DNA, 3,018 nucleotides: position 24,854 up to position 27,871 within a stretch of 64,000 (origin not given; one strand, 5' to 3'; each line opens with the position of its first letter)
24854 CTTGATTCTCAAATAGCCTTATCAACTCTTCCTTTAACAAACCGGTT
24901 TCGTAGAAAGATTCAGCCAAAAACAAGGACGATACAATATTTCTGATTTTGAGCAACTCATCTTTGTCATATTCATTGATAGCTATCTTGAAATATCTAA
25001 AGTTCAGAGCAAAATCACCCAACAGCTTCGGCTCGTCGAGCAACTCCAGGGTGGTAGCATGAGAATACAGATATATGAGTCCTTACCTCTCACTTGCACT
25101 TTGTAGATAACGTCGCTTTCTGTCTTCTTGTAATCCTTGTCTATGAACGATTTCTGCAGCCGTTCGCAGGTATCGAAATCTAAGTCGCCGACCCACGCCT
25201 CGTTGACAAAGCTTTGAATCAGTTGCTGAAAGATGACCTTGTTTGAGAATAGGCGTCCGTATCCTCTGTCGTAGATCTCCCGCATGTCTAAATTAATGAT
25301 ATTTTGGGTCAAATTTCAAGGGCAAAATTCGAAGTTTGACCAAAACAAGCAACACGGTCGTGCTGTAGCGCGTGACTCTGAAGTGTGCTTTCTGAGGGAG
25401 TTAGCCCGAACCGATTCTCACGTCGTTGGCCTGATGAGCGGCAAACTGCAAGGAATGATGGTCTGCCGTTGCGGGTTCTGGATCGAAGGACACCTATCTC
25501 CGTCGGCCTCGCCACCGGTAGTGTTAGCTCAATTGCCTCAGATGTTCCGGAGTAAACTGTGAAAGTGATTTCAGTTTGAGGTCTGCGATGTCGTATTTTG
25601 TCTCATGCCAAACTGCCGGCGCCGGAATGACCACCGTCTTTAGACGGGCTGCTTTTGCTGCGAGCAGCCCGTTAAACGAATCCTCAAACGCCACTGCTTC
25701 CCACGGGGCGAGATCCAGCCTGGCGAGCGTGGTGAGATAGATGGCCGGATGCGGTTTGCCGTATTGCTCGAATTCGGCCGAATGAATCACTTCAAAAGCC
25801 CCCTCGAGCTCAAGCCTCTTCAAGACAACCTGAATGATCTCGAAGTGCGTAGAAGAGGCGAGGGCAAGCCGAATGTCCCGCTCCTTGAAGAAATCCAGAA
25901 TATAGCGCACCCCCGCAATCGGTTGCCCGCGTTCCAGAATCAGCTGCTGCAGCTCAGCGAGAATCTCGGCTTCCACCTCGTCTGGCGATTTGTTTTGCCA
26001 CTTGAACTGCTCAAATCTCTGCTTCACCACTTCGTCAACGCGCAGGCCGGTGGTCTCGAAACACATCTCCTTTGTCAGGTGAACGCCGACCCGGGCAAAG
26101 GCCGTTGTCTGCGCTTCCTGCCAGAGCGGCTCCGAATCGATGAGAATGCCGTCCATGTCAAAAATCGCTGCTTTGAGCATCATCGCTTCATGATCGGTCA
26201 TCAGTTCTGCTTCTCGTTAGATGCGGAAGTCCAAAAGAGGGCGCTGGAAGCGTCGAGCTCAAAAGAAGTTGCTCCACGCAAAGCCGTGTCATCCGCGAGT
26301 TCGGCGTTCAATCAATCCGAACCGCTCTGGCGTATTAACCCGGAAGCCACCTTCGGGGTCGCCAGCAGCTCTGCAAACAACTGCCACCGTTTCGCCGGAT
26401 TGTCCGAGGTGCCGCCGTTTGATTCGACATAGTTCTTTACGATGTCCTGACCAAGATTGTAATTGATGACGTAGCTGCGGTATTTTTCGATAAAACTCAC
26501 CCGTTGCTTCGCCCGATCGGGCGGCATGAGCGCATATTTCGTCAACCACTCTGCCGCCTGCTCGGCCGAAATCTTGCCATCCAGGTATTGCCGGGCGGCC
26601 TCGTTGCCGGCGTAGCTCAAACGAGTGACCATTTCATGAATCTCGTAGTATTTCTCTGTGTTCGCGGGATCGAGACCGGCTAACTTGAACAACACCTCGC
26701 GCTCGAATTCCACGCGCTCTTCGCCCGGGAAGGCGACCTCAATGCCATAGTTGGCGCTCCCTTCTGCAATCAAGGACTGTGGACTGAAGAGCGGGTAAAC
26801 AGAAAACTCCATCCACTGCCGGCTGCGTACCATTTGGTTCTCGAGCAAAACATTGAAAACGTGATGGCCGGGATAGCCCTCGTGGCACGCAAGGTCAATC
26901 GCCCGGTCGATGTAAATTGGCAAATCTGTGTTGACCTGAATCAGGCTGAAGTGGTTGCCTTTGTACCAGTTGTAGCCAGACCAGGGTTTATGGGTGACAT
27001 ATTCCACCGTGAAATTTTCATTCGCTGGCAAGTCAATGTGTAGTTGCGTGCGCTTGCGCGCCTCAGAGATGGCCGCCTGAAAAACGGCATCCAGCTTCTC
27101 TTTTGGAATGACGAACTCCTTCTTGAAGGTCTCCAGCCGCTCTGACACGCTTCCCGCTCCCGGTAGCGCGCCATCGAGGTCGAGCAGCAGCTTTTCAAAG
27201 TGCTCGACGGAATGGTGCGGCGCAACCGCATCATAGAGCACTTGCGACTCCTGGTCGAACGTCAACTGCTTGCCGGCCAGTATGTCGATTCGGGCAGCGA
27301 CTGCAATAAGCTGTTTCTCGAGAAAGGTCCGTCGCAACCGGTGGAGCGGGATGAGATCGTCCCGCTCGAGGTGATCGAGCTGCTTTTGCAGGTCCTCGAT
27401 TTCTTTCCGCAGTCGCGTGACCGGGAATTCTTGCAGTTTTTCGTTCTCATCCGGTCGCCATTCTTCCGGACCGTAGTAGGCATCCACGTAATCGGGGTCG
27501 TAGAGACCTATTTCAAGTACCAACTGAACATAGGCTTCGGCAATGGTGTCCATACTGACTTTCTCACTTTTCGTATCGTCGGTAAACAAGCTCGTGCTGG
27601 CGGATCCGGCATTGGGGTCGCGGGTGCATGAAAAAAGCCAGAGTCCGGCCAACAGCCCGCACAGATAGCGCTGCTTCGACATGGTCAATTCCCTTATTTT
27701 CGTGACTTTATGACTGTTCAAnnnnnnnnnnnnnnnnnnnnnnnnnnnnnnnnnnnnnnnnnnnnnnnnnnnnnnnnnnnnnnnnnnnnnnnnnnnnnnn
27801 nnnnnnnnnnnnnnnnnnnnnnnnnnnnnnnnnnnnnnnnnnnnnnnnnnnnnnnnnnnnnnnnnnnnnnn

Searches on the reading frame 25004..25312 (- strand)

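Call 71: search_protein_families(library=pfam, proteins=[window:25004-25312:-])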
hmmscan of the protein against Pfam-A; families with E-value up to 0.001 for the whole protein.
window:25004-25312:- (102 aa): 1 family
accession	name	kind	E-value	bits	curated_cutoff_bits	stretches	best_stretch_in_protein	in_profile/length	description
PF04754.18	Transposase_31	-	4.6e-07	30.1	21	1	20-85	9-75/203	Putative transposase, YhgA-like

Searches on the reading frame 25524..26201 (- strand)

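Call 10: search_protein_families(library=pfam, proteins=[window:25524-26201:-])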
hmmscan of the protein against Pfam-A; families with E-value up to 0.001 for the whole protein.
window:25524-26201:- (225 aa): 3 families
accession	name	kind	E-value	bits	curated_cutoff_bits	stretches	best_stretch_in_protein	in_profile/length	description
PF13419.12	HAD_2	-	7.5e-29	101.5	23.8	1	13-191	2-177/178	Haloacid dehalogenase-like hydrolase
PF00702.32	Hydrolase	-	8.5e-26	92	26.4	1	10-185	2-190/191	haloacid dehalogenase-like hydrolase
PF12710.13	HAD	-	0.00092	20.1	27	0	12-141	1-130/189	haloacid dehalogenase-like hydrolase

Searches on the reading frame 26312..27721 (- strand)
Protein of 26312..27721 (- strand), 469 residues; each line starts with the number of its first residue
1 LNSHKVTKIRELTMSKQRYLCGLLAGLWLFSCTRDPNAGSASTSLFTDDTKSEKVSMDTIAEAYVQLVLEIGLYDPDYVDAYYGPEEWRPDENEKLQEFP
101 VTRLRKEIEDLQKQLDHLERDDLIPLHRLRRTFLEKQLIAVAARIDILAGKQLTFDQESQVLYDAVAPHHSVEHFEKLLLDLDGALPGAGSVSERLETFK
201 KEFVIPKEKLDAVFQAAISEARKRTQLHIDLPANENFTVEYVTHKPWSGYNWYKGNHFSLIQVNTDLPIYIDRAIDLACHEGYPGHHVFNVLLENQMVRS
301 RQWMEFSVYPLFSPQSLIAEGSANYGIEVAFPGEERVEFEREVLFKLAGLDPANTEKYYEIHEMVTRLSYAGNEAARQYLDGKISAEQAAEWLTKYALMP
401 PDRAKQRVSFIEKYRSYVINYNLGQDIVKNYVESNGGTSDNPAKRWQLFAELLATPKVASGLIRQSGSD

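Call 10: search_protein_families(library=pfam, proteins=[window:26312-27721:-])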
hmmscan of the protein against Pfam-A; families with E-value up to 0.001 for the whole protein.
window:26312-27721:- (469 aa): 0 families

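Call 11: search_protein_families(library=ncbifam, proteins=[window:26312-27721:-])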
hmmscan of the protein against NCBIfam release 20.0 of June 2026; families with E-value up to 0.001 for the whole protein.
window:26312-27721:- (469 aa): 0 families

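Call 22: find_homologous_proteins(query=window:26312-27682:-)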
Query window:26312-27682:- (456 aa): 8000 proteins with E <= 0.001 among 8000 candidates; the best 120 are listed.
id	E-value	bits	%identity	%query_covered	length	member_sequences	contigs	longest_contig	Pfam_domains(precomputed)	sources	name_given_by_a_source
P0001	0.0e+0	1042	100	100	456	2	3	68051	-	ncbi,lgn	ncbi:MAG: hypothetical protein ACE5IY_01845 [bacterium]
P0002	1.5e-196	672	68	98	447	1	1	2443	-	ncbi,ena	ncbi:MAG TPA: hypothetical protein VF982_02200 [Anaerolineales bacterium]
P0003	7.5e-191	653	66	97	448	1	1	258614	-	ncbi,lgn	-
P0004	1.0e-189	649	64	99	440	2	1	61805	-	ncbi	-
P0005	2.5e-188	645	67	91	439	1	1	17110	-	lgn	-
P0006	2.2e-187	642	66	95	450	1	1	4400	-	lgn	-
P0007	9.7e-184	630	66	91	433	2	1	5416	-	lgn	-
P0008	1.3e-183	629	64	98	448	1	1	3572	-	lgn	-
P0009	2.0e-183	629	67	89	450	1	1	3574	-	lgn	-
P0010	2.4e-183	628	62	98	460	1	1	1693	-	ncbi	-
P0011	3.7e-183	628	62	98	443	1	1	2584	-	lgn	-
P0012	9.4e-182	623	65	91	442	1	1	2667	-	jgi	jgi:hypothetical protein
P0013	2.9e-181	621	66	89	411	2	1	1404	-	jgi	jgi:hypothetical protein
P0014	2.9e-181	621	67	89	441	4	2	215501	-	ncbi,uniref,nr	ncbi:hypothetical protein Q0590_20400 [Rhodocytophaga aerolata]|uniref:DUF885 domain-containing prot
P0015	6.0e-181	620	63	96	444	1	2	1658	-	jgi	jgi:hypothetical protein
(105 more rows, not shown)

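Call 47: find_encoding_contigs(protein=P0003, flank=8000, max_places=3)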
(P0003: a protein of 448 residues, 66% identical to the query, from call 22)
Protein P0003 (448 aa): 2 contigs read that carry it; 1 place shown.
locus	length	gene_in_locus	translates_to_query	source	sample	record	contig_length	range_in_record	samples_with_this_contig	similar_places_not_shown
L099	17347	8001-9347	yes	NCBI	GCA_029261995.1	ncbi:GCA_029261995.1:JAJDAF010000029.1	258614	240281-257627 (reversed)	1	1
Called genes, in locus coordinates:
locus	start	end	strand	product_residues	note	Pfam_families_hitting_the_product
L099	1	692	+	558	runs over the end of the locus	?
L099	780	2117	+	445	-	PF04909:Amidohydro_2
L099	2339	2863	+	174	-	PF13302:Acetyltransf_3, PF13420:Acetyltransf_4, PF00583:Acetyltransf_1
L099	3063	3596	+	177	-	PF11716:MDMPI_N (weak), PF12867:DinB_2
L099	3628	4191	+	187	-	PF04307:YdjM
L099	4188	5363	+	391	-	PF06224:AlkZ-like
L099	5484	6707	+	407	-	PF00884:Sulfatase, PF01663:Phosphodiest, PF01676:Metalloenzyme (faint)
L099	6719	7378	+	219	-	PF02390:Methyltransf_4, PF13847:Methyltransf_31 (weak), PF13649:Methyltransf_25 (weak)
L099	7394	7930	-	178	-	PF00583:Acetyltransf_1, PF13673:Acetyltransf_10, PF13508:Acetyltransf_7 (weak)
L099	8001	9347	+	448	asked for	-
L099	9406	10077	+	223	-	PF00702:Hydrolase, PF12710:HAD (weak), PF13419:HAD_2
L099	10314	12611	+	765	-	PF00672:HAMP, PF00512:HisKA, PF02518:HATPase_c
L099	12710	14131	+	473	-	PF00072:Response_reg, PF00158:Sigma54_activat, PF14532:Sigma54_activ_2, PF07728:AAA_5, PF25601:AAA_lid_14, PF02954:HTH_8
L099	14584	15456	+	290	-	PF13442:Cytochrome_CBB3 (faint), PF00034:Cytochrom_C (faint)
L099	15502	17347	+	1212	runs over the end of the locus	PF00384:Molybdopterin, PF28599:NarG_dom_V, PF01568:Molydop_binding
